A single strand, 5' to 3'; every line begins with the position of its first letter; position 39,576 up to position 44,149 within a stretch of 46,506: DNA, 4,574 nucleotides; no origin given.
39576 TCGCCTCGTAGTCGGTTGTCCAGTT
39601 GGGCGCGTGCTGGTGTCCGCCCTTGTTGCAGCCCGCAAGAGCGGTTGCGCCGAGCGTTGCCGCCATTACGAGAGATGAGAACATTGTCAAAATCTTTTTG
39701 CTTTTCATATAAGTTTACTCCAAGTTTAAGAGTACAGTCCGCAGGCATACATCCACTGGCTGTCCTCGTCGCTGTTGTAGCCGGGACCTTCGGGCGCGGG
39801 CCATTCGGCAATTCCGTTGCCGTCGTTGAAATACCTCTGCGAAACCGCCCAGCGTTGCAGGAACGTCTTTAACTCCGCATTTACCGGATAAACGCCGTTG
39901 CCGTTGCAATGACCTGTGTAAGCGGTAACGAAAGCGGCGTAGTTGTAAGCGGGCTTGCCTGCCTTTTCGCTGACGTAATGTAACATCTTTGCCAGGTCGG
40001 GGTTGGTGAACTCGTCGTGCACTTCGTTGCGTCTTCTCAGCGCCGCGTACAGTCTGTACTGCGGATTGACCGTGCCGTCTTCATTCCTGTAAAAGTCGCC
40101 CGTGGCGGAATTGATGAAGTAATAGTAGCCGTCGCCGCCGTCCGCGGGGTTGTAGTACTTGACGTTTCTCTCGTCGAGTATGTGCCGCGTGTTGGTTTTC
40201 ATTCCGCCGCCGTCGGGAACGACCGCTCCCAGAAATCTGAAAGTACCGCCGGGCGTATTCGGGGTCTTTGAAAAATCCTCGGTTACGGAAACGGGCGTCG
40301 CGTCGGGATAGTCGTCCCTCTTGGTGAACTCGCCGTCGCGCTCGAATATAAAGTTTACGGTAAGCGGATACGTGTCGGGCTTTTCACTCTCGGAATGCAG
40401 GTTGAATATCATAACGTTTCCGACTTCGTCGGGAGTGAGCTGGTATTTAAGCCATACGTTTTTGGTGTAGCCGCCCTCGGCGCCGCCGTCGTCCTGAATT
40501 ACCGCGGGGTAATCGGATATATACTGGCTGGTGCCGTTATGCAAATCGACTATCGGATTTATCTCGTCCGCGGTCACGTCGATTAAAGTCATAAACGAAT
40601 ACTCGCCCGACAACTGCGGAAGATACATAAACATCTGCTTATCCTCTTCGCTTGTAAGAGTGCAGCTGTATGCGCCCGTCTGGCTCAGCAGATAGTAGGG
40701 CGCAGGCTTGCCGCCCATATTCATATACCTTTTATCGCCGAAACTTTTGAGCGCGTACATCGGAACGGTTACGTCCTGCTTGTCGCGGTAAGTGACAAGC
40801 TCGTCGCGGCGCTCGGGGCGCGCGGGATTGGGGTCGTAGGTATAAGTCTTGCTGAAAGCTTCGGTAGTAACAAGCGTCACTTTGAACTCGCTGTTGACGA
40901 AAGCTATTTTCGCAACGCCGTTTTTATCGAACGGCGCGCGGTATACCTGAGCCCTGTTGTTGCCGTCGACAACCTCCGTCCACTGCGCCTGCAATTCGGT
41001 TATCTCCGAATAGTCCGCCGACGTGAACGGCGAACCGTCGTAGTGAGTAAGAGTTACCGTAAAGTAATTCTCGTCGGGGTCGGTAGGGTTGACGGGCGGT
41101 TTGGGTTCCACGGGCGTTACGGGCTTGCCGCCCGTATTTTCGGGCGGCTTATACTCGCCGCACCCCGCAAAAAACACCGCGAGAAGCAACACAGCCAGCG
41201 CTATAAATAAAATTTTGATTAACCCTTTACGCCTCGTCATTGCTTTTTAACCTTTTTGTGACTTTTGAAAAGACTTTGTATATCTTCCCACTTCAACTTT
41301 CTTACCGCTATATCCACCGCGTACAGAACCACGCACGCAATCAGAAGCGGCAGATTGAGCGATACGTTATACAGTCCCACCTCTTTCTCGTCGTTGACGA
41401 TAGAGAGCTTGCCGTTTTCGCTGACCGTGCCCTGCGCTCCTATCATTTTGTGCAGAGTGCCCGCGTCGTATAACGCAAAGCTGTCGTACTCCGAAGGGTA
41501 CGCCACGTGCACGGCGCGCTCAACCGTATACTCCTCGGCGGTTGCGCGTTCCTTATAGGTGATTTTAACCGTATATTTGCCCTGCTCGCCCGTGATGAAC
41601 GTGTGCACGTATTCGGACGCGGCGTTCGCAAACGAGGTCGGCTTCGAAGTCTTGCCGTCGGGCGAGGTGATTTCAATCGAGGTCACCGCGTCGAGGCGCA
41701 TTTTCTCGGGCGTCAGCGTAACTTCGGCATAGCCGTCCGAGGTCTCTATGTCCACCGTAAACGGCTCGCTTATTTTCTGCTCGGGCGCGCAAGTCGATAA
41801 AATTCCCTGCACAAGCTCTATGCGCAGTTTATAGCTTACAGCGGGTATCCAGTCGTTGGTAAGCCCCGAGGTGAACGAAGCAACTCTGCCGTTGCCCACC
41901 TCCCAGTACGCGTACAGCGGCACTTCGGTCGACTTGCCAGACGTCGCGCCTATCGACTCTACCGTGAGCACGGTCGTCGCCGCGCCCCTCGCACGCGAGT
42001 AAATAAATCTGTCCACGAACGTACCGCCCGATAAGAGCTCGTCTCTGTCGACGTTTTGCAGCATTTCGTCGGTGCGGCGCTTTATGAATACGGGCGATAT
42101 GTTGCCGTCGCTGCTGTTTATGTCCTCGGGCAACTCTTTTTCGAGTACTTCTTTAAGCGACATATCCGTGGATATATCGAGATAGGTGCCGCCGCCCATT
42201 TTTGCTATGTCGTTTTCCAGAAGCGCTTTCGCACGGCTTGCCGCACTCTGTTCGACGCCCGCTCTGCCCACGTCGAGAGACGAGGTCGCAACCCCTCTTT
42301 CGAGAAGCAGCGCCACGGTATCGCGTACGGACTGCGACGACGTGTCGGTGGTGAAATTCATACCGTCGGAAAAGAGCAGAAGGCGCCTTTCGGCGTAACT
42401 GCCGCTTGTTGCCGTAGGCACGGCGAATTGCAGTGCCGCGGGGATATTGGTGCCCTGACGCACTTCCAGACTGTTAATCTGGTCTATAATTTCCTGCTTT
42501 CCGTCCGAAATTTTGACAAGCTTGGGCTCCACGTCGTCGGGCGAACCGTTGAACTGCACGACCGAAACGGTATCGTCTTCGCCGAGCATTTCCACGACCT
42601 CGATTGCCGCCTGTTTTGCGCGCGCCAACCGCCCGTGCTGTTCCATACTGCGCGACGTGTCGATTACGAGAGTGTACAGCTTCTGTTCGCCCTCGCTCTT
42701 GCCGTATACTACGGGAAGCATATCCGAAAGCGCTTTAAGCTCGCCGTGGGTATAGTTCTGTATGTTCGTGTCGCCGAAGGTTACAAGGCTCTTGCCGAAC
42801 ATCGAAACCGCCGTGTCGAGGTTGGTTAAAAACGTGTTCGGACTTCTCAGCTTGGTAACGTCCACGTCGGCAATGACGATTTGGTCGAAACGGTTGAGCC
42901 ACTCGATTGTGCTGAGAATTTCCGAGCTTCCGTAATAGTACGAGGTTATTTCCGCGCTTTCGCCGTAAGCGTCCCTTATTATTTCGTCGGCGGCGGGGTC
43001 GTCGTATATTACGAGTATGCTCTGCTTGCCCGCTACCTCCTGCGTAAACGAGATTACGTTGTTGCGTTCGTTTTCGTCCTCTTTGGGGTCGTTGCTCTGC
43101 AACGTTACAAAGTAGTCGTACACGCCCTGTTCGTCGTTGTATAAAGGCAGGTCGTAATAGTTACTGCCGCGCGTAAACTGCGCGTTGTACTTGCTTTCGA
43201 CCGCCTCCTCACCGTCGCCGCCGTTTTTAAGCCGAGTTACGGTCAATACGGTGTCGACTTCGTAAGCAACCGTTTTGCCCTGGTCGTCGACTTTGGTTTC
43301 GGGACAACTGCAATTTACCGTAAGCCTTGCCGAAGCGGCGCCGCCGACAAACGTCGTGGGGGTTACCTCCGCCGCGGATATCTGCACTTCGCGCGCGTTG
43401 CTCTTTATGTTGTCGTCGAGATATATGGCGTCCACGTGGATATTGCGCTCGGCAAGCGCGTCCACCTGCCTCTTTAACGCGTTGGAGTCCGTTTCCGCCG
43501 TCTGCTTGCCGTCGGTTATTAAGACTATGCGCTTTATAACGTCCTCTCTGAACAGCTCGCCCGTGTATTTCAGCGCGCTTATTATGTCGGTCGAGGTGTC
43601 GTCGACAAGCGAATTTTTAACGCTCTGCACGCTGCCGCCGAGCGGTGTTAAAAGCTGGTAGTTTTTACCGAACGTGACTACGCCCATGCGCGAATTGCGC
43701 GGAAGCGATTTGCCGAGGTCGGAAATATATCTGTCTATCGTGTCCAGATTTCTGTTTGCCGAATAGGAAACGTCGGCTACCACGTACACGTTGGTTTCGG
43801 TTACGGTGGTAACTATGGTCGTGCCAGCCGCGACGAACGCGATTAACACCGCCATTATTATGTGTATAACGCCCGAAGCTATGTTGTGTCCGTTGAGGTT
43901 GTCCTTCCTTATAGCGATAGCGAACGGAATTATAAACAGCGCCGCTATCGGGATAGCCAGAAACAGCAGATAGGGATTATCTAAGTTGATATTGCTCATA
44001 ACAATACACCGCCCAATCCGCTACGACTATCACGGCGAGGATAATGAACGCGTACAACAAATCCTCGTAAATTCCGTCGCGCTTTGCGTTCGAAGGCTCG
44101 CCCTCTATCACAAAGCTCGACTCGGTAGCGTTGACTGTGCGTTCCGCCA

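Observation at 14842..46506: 31.6-kb single-strand block joins a MoxR/DUF58-type vWA module, five giant or orphan surface proteins and an Opp importer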

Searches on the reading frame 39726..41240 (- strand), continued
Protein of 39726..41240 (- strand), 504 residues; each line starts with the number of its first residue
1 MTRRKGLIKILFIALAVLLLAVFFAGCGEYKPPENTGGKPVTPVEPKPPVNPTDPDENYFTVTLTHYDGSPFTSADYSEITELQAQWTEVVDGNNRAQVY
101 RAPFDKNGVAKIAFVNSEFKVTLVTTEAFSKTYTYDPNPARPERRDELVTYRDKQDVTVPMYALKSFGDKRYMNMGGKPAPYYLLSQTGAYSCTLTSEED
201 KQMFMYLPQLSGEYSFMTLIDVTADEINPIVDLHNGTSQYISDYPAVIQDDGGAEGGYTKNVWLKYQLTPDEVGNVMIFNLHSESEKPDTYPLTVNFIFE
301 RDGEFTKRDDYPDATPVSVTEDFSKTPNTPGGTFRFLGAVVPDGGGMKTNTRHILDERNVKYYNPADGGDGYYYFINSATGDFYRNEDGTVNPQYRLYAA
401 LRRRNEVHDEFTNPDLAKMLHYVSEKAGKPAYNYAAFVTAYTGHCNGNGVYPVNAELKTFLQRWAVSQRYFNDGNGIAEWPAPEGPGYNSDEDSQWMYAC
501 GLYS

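Call 52: search_protein_families(library=padloc, proteins=[L004:1347-2951:+, L004:2991-4073:+, L004:4515-5399:+, window:39726-41240:-], max_evalue=0.001)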
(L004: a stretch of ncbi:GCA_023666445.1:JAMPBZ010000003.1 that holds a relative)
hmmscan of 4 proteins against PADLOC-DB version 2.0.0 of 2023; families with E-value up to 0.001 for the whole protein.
L004:1347-2951:+ (534 aa): 0 families

L004:2991-4073:+ (360 aa): 5 families
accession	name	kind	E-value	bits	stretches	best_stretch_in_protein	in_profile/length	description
PDLC03838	DolB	-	2.6e-05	21.7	1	37-107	122-200/375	-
PDLC02196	IetA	-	0.00016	19.3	0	26-101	76-150/374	-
PDLC04140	mad8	-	0.00026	18.6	1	53-103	7-59/314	mads_8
PDLC03547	REase_II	-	0.00065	16.4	0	70-137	261-330/585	Type II restriction enzyme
PDLC04232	IetA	-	0.00087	16.8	0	75-106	118-149/330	-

L004:4515-5399:+ (294 aa): 0 families

window:39726-41240:- (504 aa): 0 families

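Call 53: search_protein_families(library=pfam, proteins=[window:39726-41240:-, L004:1347-2951:+, L008:14272-17994:+], max_evalue=5)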
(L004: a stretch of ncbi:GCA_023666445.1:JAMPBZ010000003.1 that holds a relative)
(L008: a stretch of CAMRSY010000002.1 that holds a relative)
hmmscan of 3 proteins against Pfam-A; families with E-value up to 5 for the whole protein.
window:39726-41240:- (504 aa): 3 families
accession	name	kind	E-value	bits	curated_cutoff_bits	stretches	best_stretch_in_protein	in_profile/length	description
PF19765.4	DUF6252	-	0.00087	20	27.2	1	96-219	15-105/124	Family of unknown function (DUF6252)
PF21459.3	INI1_DNA-bd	-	0.13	12.8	27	1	370-410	10-47/82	SWI/SNF Subunit INI1, DNA binding domain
PF07790.16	Pilin_N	-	0.18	13.1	25.2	1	10-78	10-70/78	Archaeal Type IV pilin, N-terminal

L004:1347-2951:+ (534 aa): 5 families
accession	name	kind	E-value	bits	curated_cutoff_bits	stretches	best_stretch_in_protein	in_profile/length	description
PF03706.18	LPG_synthase_TM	-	0.0029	17.5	33.4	1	13-157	110-236/302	Lysylphosphatidylglycerol synthase TM region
PF11196.13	DUF2834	-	0.033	14.9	22.9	1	29-71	53-94/96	Protein of unknown function DUF2834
PF00482.28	T2SSF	-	0.059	13.8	25.2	1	88-148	61-121/125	Type II secretion system (T2SS), protein F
PF14278.11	TetR_C_8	-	0.14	12.7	26.1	0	162-227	12-76/103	Transcriptional regulator C-terminal region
PF11740.13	KfrA_N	-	0.18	13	26.1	1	278-355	32-98/113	Plasmid replication region DNA-binding N-term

L008:14272-17994:+ (1240 aa): 15 families
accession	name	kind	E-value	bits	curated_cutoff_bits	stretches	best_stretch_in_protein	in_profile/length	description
PF13620.12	CarboxypepD_reg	-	6.2e-08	33.3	32.3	2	713-758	11-59/82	Carboxypeptidase regulatory-like domain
PF01391.23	Collagen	-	9.8e-05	22.5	27.2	1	97-121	31-55/60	Collagen triple helix repeat (20 copies)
PF02369.22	Big_1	-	0.00014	22.3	34.9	2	787-839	18-74/93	Bacterial Ig-like domain (group 1)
PF11974.14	bMG3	-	0.00085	19.7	34.9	1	797-831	24-58/103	Bacterial alpha-2-macroglobulin MG3 domain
PF13115.11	YtkA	-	0.0041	18.2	25.9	1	785-843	19-84/85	YtkA-like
PF11614.14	FixG_C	-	0.0058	17.2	25.6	1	853-903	50-99/119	IG-like fold at C-terminal of FixG, putative oxidoreductase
PF10670.15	DUF4198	-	0.014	16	34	1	659-754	113-206/209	Domain of unknown function (DUF4198)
PF00630.25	Filamin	-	0.015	16.5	26.9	0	200-218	74-92/93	Filamin/ABP280 repeat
PF17210.9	SdrD_B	-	0.026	15.2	29.7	1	797-859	20-77/112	SdrD B-like domain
PF17936.7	Big_6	-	0.084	13.6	27.6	1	798-831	19-52/83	Bacterial Ig domain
PF17789.7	MG4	-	0.096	13.4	24.7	0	208-236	25-59/95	Macroglobulin domain MG4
PF16184.11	Cadherin_3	-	0.16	12.4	25.5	0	1037-1082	54-99/106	Cadherin-like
PF17766.7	fn3_6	-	0.5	11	26.4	0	428-466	59-95/99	Fibronectin type-III domain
PF25158.1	ABCA11_C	-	1.8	8.9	27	0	959-986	8-35/55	ABC transporter A family member 11-like, C-terminal domain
PF09479.16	Flg_new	-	4.8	7.8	27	1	663-692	8-36/65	Listeria-Bacteroides repeat domain (List_Bact_rpt)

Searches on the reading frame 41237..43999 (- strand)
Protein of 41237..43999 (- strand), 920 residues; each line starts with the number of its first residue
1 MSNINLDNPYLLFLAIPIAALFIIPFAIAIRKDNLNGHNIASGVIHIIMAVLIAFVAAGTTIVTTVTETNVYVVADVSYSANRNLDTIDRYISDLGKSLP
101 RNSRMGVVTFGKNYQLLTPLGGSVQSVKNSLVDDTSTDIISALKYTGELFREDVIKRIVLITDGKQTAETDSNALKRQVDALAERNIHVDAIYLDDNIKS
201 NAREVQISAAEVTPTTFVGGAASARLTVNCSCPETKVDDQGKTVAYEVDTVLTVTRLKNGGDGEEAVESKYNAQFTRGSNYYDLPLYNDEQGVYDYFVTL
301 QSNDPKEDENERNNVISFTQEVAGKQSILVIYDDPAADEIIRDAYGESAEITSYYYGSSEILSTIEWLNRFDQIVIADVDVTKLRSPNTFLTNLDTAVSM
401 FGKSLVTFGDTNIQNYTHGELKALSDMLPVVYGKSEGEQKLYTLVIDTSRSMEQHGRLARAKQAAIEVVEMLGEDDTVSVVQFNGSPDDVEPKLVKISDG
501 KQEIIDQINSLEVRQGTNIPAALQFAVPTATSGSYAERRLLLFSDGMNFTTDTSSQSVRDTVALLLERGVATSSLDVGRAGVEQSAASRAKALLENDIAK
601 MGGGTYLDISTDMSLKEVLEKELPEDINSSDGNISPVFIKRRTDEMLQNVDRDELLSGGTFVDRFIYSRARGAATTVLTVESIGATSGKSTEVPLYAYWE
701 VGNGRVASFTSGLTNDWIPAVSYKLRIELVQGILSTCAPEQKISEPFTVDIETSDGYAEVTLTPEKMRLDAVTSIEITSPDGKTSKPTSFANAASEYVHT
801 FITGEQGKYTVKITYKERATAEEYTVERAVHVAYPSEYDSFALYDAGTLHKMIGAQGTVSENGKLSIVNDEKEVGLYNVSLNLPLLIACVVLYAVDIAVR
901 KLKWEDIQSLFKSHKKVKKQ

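Call 4: search_protein_families(library=pfam, proteins=[window:41237-43999:-], max_evalue=0.01)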
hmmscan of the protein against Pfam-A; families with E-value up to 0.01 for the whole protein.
window:41237-43999:- (920 aa): 5 families
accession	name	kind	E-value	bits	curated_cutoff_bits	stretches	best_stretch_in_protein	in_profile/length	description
PF13519.12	VWA_2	-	3e-28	99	27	2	444-546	3-106/107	von Willebrand factor type A domain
PF00092.34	VWA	-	7.2e-21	75.6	23.8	2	444-582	4-144/174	von Willebrand factor type A domain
PF13768.12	VWA_3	-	1.3e-14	55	27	2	444-562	5-123/155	von Willebrand factor type A domain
PF05762.20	VWA_CoxE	-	0.0011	18.8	26.4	0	439-572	56-182/222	VWA domain containing CoxE-like protein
PF00630.25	Filamin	-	0.0012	20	26.9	1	743-818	19-85/93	Filamin/ABP280 repeat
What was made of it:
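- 41237..43999 (-): Module A: 920-aa membrane protein with two VWA domains (MIDAS DVSYS and DTSRS), 2 N-terminal and 1 C-terminal TM helices. PF13519 E 3e-28, two stretches (call 4).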

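Call 38: search_protein_families(library=ncbifam, proteins=[window:41237-43999:-], max_evalue=0.01)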
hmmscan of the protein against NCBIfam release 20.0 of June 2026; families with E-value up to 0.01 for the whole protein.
window:41237-43999:- (920 aa): 4 families
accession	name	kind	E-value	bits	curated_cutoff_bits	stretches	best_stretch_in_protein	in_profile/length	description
TIGR03788.1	marine_srt_targ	equivalog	2.1e-07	29.8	551.65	1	444-546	276-379/629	marine proteobacterial sortase target protein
TIGR02442.1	Cob-chelat-sub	hypoth_equivalog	3.2e-07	29.2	779.45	1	438-608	471-639/641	putative cobaltochelatase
TIGR00868.1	hCaCC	subfamily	1.9e-06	26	900.85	1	437-563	302-431/863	calcium-activated chloride channel protein 1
NF010238.0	PRK13685.1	subfamily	0.00061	19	432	0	443-619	100-291/335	hypothetical protein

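Call 52: search_protein_families(library=padloc, proteins=[window:41237-43999:-], max_evalue=0.001)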
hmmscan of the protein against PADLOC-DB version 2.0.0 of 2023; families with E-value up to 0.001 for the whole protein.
window:41237-43999:- (920 aa): 0 families
